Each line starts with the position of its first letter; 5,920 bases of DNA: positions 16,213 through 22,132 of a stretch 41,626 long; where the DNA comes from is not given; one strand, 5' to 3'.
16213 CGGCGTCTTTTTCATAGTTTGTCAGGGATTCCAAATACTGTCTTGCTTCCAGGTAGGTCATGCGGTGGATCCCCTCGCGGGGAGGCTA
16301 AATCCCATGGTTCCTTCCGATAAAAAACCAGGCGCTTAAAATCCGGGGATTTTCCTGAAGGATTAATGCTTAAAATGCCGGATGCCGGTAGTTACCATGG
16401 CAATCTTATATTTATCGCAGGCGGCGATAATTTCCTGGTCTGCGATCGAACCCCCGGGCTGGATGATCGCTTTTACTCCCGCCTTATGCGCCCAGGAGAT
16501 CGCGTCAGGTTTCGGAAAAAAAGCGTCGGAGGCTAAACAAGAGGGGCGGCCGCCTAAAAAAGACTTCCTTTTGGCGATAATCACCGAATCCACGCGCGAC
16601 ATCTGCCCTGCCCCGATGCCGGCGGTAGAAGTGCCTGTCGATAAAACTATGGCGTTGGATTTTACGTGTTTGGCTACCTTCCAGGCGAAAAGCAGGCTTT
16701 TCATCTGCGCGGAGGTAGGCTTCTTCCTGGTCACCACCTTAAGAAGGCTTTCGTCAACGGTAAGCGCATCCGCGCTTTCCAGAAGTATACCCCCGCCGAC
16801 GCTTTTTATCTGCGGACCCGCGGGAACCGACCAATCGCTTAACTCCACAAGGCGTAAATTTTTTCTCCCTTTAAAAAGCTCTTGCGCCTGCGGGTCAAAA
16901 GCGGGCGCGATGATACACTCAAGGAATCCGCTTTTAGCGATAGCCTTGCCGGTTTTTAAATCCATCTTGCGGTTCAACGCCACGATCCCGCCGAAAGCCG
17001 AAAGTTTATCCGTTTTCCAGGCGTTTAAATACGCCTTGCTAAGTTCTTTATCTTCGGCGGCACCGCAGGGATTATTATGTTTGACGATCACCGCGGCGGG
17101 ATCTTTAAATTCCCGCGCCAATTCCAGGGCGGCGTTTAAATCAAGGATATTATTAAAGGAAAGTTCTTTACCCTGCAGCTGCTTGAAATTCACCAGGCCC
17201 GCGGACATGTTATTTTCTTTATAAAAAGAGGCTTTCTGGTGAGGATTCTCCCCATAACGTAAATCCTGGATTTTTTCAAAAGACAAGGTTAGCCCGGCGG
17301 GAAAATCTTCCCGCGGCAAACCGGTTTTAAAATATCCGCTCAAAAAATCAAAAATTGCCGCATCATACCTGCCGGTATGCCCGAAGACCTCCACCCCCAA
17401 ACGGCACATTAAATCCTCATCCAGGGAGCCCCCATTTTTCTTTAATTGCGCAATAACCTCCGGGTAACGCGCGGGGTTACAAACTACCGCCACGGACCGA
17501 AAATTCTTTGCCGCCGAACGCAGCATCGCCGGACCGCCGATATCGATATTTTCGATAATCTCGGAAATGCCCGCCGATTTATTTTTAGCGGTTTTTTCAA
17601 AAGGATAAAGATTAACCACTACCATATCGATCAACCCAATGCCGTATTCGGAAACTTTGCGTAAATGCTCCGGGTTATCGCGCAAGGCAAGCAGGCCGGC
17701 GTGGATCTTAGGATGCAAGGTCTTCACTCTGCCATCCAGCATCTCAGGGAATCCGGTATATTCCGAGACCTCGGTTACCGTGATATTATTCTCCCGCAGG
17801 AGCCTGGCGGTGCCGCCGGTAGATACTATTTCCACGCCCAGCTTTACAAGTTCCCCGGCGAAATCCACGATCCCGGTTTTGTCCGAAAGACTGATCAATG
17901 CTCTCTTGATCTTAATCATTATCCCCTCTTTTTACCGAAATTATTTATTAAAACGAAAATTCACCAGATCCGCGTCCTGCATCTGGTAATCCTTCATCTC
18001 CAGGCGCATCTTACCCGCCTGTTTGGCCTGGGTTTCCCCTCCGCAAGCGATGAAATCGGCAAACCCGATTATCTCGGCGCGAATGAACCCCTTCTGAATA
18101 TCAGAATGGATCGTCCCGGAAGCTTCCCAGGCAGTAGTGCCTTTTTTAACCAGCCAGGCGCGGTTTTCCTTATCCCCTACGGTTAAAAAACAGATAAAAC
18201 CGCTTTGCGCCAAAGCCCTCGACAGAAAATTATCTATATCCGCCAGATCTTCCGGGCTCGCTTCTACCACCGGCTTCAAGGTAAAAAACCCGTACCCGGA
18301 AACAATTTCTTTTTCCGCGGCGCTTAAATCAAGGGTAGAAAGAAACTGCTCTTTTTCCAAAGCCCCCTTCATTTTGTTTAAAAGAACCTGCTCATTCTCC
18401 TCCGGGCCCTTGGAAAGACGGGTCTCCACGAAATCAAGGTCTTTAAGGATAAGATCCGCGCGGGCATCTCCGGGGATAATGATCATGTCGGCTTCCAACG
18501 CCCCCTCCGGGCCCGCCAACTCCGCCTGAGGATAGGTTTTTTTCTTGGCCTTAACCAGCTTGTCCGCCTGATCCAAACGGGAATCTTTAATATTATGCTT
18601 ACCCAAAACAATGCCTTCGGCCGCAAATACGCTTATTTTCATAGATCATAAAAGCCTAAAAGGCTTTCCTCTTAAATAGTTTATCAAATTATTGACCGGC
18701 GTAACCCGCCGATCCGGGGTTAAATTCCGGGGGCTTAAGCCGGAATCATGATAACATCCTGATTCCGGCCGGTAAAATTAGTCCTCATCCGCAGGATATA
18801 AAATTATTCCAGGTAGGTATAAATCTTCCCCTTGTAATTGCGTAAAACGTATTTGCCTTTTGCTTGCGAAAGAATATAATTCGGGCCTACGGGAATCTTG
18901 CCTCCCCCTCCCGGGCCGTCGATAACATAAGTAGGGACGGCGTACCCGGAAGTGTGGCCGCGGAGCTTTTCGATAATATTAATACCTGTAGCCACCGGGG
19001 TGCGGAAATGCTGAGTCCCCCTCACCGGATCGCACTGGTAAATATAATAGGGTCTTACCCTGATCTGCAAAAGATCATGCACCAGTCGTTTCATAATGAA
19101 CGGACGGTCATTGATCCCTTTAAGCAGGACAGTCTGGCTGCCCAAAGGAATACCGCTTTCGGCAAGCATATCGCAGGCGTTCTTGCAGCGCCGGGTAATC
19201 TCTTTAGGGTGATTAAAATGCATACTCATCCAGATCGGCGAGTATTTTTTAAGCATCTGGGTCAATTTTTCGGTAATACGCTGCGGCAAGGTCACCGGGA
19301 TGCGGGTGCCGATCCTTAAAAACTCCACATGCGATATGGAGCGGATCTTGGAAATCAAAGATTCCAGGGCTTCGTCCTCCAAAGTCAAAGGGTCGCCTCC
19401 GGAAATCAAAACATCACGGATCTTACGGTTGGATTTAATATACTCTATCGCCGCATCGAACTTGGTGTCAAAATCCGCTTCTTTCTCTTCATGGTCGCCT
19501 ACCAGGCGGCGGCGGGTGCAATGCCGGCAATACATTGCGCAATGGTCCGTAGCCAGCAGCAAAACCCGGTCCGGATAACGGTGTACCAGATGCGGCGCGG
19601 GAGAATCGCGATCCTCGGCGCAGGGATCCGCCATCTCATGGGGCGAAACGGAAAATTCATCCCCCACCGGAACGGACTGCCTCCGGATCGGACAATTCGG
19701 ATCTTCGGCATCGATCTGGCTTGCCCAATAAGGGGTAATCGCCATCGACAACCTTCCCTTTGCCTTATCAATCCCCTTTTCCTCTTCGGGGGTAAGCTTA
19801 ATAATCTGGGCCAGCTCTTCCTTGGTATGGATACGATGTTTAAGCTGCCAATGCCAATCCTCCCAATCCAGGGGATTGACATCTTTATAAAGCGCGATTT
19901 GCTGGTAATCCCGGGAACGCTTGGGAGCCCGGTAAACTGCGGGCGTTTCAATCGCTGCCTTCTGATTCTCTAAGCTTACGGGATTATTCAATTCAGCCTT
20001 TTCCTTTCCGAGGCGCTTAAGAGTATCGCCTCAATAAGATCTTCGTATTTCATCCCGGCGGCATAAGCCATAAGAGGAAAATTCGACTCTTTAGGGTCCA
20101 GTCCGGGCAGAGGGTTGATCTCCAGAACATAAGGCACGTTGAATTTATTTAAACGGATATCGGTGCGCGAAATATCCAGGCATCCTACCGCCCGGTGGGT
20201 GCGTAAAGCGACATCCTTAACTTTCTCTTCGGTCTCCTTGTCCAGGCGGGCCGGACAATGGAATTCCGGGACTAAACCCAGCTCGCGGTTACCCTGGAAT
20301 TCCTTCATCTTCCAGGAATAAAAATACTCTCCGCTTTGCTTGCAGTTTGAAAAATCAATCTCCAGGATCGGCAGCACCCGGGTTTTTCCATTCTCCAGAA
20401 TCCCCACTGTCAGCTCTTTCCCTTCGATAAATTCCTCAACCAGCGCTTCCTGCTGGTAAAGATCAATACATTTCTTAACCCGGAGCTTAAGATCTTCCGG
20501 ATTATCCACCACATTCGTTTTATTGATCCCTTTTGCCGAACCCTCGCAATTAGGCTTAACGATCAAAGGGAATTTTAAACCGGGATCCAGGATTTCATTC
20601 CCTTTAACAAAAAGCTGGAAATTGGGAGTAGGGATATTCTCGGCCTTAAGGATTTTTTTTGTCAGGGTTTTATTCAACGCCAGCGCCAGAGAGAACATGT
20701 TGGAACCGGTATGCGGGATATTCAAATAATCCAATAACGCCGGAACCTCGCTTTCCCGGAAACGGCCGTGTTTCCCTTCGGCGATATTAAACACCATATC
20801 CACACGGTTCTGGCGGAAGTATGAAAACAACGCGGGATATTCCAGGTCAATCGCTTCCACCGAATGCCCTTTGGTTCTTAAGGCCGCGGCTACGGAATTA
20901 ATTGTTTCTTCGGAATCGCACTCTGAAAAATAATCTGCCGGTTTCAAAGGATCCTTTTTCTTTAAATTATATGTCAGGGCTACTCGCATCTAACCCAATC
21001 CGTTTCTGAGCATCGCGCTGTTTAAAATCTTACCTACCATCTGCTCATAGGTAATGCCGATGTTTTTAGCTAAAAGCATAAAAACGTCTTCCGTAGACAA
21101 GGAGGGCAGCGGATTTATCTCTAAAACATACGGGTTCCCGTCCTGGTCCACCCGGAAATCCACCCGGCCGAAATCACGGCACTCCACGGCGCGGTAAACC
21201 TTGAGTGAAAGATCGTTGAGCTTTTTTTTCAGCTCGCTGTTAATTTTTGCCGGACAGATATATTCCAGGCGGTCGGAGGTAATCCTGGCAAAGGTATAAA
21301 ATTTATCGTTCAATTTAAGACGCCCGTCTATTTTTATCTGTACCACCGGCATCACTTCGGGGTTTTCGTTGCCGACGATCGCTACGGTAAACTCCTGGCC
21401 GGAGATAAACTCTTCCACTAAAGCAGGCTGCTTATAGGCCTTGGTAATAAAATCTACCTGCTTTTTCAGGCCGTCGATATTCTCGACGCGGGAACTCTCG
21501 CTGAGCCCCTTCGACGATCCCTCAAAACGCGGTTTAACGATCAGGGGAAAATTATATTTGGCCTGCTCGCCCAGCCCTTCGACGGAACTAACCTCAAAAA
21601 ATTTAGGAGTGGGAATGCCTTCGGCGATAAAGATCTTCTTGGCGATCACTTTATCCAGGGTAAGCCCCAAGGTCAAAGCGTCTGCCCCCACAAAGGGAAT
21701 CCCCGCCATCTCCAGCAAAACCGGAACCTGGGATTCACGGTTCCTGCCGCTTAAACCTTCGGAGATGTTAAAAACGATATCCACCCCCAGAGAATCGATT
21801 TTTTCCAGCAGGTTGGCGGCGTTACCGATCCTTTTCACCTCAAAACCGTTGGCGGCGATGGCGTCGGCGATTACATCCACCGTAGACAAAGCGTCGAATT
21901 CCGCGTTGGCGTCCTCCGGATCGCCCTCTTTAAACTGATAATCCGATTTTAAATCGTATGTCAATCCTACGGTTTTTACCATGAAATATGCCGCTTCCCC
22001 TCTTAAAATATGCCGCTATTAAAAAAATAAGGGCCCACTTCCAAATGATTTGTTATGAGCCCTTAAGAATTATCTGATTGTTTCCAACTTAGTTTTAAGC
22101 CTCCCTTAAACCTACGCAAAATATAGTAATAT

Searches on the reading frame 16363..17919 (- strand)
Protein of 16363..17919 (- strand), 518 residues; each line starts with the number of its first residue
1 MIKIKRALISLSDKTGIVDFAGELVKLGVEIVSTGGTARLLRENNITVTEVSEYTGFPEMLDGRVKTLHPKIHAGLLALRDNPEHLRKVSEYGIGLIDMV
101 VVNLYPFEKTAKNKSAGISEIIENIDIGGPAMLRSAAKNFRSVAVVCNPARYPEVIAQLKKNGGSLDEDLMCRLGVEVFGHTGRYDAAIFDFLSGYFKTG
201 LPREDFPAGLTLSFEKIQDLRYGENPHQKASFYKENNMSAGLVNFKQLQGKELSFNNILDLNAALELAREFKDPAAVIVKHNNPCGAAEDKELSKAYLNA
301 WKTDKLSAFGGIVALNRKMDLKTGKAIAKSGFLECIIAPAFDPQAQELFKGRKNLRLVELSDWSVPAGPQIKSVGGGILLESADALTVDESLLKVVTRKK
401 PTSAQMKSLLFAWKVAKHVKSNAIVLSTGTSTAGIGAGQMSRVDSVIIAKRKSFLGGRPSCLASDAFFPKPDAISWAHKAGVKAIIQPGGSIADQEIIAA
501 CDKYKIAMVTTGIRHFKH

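Call 65: search_protein_families(library=pfam, proteins=[window:16363-17919:-], max_evalue=0.00001)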
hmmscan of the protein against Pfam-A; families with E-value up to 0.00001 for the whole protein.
window:16363-17919:- (518 aa): 2 families
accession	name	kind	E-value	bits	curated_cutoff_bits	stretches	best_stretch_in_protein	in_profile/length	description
PF01808.24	AICARFT_IMPCHas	-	6.3e-113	377.8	25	1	136-452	1-311/311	AICARFT/IMPCHase bienzyme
PF02142.27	MGS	-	5.8e-25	87.7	24.1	1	16-130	1-93/94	MGS-like domain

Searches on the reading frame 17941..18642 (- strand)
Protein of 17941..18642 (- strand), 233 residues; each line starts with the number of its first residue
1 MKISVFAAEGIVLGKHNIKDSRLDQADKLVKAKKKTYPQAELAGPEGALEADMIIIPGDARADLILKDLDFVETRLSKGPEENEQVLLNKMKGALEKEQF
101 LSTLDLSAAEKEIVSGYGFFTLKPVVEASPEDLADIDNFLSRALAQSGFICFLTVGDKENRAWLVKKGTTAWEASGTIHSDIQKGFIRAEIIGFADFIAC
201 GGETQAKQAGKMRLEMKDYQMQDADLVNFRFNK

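Call 66: search_protein_families(library=pfam, proteins=[window:17941-18642:-], max_evalue=0.00001)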
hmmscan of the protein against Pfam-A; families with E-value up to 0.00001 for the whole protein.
window:17941-18642:- (233 aa): 1 family
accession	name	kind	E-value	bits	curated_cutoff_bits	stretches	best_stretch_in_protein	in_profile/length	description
PF06071.19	YchF-GTPase_C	-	2.8e-32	111.1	27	1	150-232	2-84/84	Protein of unknown function (DUF933)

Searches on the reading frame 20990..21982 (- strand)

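Call 66: search_protein_families(library=pfam, proteins=[window:20990-21982:-], max_evalue=0.00001)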
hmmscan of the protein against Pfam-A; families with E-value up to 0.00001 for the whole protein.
window:20990-21982:- (330 aa): 3 families
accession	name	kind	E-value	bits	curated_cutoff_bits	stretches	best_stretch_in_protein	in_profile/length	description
PF07478.18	Dala_Dala_lig_C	-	1.4e-39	136.1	24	1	122-320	6-203/204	D-ala D-ala ligase C-terminus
PF13535.11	ATP-grasp_4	-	4.7e-10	39.7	27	1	144-292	2-151/160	ATP-grasp domain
PF02655.19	ATP-grasp_3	-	2.9e-07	31.1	23.2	1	110-291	3-155/160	ATP-grasp domain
